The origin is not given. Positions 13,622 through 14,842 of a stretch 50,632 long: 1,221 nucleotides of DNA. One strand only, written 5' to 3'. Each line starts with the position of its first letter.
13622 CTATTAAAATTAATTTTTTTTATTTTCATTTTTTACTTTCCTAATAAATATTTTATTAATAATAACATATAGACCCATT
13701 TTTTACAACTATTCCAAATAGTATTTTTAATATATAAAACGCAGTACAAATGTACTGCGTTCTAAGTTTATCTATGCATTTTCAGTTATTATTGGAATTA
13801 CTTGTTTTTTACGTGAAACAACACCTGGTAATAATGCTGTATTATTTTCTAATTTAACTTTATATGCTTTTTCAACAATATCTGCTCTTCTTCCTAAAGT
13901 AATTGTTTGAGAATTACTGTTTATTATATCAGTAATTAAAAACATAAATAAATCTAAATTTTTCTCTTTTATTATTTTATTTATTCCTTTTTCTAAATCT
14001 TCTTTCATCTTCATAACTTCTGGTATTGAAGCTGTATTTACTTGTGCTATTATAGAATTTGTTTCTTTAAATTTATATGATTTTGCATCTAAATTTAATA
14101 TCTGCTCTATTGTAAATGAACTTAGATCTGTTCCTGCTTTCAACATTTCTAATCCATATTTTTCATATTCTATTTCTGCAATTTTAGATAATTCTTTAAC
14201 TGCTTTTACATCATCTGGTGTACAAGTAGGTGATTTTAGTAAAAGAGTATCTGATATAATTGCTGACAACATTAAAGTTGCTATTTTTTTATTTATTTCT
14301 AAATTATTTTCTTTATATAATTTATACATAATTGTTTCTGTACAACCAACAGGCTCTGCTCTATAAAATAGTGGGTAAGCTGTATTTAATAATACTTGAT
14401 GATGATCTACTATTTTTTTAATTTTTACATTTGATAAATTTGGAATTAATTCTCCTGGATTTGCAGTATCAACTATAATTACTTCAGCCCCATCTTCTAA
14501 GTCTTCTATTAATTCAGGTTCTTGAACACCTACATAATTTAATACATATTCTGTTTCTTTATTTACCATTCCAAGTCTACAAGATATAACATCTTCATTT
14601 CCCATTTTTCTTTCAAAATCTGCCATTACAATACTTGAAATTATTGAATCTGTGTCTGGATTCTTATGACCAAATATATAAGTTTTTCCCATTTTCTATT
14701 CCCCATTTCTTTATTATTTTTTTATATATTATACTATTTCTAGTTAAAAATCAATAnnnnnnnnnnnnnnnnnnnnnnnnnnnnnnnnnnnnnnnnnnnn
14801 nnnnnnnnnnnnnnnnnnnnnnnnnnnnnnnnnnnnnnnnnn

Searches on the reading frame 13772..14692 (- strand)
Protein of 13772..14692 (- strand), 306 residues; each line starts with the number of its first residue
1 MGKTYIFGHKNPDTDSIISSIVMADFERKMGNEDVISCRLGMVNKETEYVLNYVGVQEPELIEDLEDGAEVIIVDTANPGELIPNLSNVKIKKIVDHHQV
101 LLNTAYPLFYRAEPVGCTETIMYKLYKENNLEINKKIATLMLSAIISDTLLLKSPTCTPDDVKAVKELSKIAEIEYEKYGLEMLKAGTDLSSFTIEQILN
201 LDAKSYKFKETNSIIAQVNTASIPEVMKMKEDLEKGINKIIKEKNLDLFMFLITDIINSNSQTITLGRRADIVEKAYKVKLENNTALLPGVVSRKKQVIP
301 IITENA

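Call 66: search_protein_families(library=pfam, proteins=[window:13772-14692:-], max_evalue=0.00001)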
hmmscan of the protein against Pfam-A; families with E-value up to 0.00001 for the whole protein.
window:13772-14692:- (306 aa): 2 families
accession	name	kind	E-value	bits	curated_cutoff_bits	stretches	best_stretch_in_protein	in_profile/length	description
PF02833.19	DHHA2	-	1.4e-32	113.2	27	1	182-304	2-125/126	DHHA2 domain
PF01368.27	DHH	-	3e-21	76.4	28.1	1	3-145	1-125/125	DHH family, N-terminal domain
